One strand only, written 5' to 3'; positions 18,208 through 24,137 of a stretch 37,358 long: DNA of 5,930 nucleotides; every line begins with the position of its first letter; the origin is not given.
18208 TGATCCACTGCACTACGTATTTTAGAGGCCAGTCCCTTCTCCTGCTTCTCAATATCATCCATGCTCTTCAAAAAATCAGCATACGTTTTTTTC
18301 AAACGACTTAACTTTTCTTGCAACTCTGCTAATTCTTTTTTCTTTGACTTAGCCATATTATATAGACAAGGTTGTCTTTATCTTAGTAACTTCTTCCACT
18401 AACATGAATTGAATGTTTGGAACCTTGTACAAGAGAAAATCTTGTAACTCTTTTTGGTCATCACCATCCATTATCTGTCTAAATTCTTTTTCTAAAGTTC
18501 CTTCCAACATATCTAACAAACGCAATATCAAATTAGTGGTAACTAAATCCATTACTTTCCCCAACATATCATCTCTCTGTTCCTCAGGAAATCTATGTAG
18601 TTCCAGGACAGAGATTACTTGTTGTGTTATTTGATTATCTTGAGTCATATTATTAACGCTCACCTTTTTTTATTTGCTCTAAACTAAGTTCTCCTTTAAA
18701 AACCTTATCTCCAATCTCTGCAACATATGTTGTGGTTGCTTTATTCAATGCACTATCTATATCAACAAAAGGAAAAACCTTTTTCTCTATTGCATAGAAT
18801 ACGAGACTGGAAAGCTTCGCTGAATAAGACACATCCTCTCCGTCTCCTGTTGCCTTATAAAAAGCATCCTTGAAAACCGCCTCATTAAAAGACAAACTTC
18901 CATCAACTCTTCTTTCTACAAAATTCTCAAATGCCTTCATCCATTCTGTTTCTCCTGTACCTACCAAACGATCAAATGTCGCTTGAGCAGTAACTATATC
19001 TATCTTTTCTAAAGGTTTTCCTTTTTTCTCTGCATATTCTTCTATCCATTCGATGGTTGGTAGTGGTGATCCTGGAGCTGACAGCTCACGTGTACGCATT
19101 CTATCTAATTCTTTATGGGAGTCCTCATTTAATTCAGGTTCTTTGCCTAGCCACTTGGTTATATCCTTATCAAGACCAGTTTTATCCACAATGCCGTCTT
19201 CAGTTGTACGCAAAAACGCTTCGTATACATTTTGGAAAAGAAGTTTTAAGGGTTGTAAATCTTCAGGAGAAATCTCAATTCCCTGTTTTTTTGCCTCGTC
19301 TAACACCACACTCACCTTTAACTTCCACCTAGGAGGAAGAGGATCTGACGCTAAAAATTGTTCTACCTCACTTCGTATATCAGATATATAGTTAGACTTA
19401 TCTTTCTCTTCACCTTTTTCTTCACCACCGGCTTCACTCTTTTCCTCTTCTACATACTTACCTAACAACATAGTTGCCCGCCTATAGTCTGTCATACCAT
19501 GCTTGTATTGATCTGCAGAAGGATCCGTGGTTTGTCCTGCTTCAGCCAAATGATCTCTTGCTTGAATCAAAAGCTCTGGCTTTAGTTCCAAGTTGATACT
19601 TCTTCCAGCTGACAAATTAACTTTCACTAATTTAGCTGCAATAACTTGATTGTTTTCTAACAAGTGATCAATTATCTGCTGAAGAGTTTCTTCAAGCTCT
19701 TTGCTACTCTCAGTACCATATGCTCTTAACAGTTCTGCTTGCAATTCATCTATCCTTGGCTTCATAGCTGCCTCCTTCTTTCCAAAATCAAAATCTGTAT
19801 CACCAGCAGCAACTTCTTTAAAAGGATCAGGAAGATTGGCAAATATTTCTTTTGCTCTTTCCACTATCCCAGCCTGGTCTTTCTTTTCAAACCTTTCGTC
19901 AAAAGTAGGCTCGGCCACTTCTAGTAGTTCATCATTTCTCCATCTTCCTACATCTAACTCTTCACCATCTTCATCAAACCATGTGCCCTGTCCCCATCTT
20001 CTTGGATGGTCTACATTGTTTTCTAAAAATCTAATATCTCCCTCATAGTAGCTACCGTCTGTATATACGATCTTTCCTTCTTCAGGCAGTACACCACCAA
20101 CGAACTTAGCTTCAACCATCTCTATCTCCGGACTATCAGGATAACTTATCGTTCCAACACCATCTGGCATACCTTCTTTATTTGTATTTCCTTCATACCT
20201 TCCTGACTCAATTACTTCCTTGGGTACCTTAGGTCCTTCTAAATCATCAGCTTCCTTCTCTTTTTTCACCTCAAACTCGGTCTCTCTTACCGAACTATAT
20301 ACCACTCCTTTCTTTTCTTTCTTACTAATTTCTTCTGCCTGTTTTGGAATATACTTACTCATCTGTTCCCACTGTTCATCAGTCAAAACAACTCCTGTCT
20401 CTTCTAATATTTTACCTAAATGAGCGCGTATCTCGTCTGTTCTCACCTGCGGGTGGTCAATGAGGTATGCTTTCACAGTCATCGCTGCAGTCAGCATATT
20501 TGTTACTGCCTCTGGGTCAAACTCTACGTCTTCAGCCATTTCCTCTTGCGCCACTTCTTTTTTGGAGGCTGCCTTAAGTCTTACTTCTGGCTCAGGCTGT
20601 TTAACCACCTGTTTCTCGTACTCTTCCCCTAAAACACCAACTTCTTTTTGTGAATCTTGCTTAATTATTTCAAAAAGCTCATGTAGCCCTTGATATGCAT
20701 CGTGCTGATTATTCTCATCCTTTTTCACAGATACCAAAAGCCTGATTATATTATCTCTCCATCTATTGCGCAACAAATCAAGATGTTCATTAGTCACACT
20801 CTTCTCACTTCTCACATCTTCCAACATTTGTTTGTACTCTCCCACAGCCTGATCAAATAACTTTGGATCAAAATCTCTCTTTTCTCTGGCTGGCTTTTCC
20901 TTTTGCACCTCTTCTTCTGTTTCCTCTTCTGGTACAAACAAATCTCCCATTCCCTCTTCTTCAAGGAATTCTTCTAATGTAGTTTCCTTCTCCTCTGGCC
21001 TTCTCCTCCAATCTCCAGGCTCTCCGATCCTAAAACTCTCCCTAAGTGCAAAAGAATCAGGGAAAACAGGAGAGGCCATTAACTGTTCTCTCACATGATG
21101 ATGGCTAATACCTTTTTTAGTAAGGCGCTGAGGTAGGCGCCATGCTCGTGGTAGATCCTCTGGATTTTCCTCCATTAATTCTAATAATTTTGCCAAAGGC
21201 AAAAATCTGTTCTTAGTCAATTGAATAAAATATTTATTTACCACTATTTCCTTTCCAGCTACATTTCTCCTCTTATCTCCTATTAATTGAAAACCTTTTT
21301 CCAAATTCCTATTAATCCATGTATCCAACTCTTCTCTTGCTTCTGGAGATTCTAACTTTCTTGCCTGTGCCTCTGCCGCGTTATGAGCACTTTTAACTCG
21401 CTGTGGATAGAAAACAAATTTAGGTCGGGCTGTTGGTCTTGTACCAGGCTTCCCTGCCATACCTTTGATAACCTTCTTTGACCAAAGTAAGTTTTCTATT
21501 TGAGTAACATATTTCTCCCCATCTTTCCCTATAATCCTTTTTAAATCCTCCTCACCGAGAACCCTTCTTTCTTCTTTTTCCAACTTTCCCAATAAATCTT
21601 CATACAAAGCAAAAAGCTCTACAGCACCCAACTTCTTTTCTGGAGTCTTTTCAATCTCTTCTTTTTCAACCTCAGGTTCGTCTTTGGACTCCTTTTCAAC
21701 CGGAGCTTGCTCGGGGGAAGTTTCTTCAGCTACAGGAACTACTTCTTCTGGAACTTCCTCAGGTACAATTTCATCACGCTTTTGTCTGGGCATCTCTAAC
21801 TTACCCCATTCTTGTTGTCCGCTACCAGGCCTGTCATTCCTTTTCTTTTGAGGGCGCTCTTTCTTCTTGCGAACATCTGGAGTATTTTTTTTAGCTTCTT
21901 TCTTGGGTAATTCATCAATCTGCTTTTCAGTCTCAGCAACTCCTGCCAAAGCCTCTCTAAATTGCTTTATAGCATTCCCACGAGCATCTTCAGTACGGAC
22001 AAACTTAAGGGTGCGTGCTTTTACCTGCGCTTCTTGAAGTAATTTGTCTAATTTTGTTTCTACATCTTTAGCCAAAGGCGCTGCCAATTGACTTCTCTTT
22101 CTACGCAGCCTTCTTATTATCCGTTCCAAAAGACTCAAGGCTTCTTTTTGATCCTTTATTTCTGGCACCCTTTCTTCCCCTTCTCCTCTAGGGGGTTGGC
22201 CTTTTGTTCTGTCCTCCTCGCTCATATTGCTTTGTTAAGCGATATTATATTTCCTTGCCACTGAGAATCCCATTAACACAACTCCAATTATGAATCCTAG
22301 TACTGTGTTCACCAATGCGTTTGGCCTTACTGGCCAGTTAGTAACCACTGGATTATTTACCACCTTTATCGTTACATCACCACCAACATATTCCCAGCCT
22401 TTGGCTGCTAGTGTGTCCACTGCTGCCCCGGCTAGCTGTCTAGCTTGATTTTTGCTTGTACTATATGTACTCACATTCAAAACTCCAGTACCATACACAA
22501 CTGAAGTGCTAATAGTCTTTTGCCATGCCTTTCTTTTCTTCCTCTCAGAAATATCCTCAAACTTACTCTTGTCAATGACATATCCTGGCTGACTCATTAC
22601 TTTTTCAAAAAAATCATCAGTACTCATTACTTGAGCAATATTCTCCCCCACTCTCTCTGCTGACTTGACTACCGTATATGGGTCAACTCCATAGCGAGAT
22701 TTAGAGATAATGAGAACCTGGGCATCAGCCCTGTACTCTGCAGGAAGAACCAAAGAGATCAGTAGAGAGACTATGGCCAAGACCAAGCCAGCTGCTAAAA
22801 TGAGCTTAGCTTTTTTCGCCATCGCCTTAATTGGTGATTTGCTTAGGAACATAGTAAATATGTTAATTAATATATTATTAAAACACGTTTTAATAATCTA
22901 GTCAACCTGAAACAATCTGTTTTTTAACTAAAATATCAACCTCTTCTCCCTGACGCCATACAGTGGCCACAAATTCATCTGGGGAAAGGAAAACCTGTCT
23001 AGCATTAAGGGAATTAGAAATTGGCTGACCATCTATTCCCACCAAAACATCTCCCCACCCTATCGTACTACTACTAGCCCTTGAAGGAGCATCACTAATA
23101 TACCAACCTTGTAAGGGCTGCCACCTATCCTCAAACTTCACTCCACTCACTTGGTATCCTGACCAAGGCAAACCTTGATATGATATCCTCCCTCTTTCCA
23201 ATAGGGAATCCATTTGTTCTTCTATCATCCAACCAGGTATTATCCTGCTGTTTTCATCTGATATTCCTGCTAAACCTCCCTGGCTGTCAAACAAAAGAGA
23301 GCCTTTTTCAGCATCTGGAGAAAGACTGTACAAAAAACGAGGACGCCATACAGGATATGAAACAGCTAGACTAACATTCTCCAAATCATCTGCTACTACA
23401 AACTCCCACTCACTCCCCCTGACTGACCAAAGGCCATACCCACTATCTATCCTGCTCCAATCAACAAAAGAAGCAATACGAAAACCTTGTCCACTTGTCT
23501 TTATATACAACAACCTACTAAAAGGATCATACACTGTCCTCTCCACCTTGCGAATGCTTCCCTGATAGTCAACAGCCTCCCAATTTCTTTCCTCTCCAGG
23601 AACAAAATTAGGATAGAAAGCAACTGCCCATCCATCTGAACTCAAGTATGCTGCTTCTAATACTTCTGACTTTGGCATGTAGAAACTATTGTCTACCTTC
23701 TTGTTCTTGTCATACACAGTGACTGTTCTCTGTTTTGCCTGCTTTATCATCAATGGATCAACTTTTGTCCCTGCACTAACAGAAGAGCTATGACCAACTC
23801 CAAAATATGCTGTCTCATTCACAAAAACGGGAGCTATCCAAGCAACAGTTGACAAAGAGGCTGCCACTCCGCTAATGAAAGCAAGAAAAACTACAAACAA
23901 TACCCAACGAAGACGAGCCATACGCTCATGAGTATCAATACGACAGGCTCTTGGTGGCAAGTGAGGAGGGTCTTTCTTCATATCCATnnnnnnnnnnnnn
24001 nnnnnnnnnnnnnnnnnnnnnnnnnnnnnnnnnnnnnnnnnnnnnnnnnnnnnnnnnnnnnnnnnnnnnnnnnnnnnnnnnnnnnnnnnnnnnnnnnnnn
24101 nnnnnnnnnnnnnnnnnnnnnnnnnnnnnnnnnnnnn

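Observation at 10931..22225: Tightly coupled four-gene operon encoding two giant acidic MORN-repeat proteins and two small helical proteins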

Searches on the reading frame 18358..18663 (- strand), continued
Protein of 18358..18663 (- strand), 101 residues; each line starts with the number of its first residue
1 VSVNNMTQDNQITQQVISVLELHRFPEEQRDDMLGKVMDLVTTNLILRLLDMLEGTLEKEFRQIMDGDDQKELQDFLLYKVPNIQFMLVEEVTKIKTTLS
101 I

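Call 110: find_encoding_contigs(protein=P0002, flank=10000, max_places=1)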
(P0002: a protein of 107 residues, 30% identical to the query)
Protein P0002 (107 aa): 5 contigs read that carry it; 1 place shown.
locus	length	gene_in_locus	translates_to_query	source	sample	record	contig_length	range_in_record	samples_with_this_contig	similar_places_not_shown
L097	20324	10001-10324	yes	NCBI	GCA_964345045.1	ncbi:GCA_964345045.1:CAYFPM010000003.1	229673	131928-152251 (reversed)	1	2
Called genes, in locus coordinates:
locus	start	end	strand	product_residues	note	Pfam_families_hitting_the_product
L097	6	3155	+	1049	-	PF01326:PPDK_N, PF00391:PEP-utilizers, PF02896:PEP-utilizers_C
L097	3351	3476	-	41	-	-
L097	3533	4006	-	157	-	-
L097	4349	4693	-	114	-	PF00453:Ribosomal_L20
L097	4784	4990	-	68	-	PF01632:Ribosomal_L35p (weak)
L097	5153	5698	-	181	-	PF05198:IF3_N, PF00707:IF3_C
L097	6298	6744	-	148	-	PF01668:SmpB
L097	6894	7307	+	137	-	-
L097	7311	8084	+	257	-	-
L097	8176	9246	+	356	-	-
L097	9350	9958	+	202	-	PF02706:Wzz (weak)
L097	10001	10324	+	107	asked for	PF18908:DUF5663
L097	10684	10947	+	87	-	-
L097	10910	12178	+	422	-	-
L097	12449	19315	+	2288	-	-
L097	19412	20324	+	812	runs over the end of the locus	-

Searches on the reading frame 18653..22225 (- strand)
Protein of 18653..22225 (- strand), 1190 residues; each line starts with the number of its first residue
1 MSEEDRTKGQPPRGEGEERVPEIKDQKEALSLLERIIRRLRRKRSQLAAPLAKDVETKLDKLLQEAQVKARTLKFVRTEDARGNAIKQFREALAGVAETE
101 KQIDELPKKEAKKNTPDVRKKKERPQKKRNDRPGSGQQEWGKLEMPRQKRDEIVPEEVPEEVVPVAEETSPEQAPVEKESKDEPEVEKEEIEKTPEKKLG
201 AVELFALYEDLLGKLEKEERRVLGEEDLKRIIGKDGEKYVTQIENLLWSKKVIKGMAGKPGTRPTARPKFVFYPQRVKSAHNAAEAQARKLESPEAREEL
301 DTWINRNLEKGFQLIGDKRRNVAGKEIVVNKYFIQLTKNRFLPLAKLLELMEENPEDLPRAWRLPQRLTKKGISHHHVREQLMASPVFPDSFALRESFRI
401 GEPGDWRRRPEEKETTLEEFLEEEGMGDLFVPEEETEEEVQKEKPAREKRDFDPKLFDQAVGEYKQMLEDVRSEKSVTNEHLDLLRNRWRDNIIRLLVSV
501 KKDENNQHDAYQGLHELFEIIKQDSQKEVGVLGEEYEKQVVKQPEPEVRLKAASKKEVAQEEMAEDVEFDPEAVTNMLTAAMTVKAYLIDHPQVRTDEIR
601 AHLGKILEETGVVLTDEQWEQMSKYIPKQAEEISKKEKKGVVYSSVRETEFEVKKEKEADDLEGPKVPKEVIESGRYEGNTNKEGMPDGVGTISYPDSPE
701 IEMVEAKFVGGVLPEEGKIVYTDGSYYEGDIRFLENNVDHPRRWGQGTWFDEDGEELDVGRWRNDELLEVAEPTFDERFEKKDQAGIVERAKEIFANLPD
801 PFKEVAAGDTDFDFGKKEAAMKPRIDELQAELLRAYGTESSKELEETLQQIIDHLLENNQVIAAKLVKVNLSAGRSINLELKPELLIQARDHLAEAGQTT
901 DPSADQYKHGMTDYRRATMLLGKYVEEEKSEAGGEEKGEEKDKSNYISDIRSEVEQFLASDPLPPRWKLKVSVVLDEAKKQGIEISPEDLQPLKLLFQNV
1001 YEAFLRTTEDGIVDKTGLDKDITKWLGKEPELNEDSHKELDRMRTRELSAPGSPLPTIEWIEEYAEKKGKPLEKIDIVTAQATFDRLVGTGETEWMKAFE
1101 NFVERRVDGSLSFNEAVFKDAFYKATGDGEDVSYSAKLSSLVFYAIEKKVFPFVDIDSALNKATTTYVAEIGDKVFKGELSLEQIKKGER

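Call 7: search_protein_families(library=pfam, proteins=[window:18653-22225:-], max_evalue=0.1)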
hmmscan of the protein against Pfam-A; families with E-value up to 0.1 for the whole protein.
window:18653-22225:- (1190 aa): 2 families
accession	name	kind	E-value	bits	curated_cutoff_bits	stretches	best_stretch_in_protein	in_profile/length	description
PF10815.13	ComZ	-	0.014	15.8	22.2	1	979-1001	22-44/55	ComZ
PF06207.16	DUF1002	-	0.069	13.2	26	1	554-628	127-202/220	Protein of unknown function (DUF1002)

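Call 14: find_homologous_proteins(query=window:18653-22225:-)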
Query window:18653-22225:- (1190 aa): 1 proteins with E <= 0.001 among 8000 candidates.
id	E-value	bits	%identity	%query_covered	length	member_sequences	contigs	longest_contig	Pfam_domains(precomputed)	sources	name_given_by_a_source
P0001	0.0e+0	1583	100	61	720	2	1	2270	-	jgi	-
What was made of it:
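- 18653..22225 (-): 1190-aa acidic protein (G1190). It is a lineage-specific extra gene between the Wzz-like gene and the cassette, and it begins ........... The only database hit is a fragment of itself (P0001, call 14).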

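Call 19: search_protein_families(library=phrogs, proteins=[window:18653-22225:-], max_evalue=0.01)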
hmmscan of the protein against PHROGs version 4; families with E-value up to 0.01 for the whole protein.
window:18653-22225:- (1190 aa): 1 family
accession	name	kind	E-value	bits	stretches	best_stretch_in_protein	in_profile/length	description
phrog_7324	-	unknown function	9.4e-06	26.1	1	716-789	173-243/333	-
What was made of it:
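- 19859..20200 (-): Degenerate MORN-like block of G1190 (aa 676-789). phrog_7324 E 9.4e-6 at aa 716-789 (call 19).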

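Call 20: search_protein_families(library=ncbifam, proteins=[window:18653-22225:-], max_evalue=0.01)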
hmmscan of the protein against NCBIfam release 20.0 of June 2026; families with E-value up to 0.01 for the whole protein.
window:18653-22225:- (1190 aa): 0 families

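Call 22: find_related_loci(query=window:18653-22225:-, collection=genome_contigs, flank=10000)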
Query window:18653-22225:- (1190 aa) in genome_contigs; peptide patterns used: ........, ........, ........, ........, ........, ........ (x = any residue, [..] = any of these).
106 stretches matched a pattern, but none encodes a relative of the query by tblastn (E <= 1e-3).
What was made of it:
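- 18653..22225 (-): No relative among the GTDB species representatives (call 22).
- Tried and rejected: No relative found (call 22).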

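Call 42: search_solved_structures(query=window:18653-22225:-, max_evalue=1, show_alignments=2)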
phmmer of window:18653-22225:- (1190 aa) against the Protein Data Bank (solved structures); distinct sequences matched with E-value up to 1: 0.
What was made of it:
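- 19859..20200 (-): Not detected by Pfam or PDB searches (calls 7, 42).
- On MORN repeat proteins (PF02493): No Pfam or PDB hit (calls 7, 42).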

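Call 55: search_dna_similar(query=window:18653-22225:-, collection=phages, mode=protein, max_rows=10)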
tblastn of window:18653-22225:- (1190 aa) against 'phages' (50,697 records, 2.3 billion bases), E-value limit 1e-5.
No match.

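Call 76: search_protein_families(library=padloc, proteins=[window:18653-22225:-], max_evalue=0.01)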
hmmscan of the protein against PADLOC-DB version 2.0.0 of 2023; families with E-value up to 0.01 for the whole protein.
window:18653-22225:- (1190 aa): 0 families

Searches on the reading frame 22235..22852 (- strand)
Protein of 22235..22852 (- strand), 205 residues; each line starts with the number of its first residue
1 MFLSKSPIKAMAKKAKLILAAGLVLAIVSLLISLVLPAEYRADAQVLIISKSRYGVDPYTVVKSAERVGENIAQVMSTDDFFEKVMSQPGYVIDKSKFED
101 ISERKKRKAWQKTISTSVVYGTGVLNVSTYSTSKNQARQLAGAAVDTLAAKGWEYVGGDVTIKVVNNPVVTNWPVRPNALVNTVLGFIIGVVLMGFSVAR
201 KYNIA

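Call 8: search_protein_families(library=pfam, proteins=[window:22235-22852:-], max_evalue=0.001)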
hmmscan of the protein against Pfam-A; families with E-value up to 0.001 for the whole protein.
window:22235-22852:- (205 aa): 1 family
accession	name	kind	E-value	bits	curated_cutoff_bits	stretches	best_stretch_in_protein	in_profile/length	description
PF02706.20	Wzz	-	5.9e-06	27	25.5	1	9-87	10-89/91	Chain length determinant protein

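Call 20: search_protein_families(library=ncbifam, proteins=[window:22235-22852:-], max_evalue=0.01)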
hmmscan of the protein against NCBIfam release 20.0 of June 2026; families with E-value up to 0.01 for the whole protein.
window:22235-22852:- (205 aa): 3 families
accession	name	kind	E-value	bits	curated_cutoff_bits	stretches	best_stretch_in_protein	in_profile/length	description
TIGR01006.1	polys_exp_MPA1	subfamily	1.4e-08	34.4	296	1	9-193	15-188/226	CspC family polysaccharide chain length determinant protein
TIGR03007.1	pepcterm_ChnLen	equivalog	6.7e-05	21.3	278.85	0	8-48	7-47/498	XrtA system polysaccharide chain length determinant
TIGR03017.1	EpsF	equivalog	0.00016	20.5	422.75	0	13-54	12-53/444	chain length determinant protein EpsF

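Call 50: find_related_loci(query=window:22235-22852:-, collection=metagenome_contigs, flank=10000)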
Query window:22235-22852:- (205 aa) in metagenome_contigs; peptide patterns used: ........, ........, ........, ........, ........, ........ (x = any residue, [..] = any of these).
600 stretches matched a pattern (row limit reached: there are more); 3 encode a relative of the query (tblastn E <= 1e-3); 3 distinct loci.
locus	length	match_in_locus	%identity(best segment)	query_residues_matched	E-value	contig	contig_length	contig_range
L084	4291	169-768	61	1-201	2e-81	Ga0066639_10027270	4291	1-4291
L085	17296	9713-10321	52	1-201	3e-76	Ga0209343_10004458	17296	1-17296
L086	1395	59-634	61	1-192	2e-77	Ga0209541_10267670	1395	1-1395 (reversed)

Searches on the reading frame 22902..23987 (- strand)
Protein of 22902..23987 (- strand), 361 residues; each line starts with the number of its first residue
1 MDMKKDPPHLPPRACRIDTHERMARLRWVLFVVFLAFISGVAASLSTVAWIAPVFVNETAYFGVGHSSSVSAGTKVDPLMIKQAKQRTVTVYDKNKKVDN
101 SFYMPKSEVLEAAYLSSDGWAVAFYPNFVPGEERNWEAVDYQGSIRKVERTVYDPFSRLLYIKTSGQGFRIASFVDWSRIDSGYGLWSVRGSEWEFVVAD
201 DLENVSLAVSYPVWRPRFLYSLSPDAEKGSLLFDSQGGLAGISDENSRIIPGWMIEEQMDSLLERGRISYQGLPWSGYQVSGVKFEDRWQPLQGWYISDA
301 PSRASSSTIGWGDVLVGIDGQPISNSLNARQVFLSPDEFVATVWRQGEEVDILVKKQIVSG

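Call 8: search_protein_families(library=pfam, proteins=[window:22902-23987:-], max_evalue=0.001)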
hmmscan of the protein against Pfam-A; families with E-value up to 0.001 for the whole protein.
window:22902-23987:- (361 aa): 0 families

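Call 20: search_protein_families(library=ncbifam, proteins=[window:22902-23987:-], max_evalue=0.01)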
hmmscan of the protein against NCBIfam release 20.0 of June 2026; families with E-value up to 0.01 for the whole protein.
window:22902-23987:- (361 aa): 0 families

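Call 76: search_protein_families(library=padloc, proteins=[window:22902-23987:-], max_evalue=0.01)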
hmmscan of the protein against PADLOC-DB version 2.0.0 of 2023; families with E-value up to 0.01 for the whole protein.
window:22902-23987:- (361 aa): 0 families

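Call 77: search_solved_structures(query=window:22902-23987:-, max_evalue=1)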
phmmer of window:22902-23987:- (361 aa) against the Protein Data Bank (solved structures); distinct sequences matched with E-value up to 1: 1.
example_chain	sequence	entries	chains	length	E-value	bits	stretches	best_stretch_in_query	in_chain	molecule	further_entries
2pkt_A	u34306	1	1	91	0.46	12.8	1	268-351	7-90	PDZ and LIM domain protein 1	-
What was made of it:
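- Checked: The 361-aa protein has an N-terminal TM helix and at most a weak PDZ-like C-terminus (PDB E 0.46, call 77), with no protease domain.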
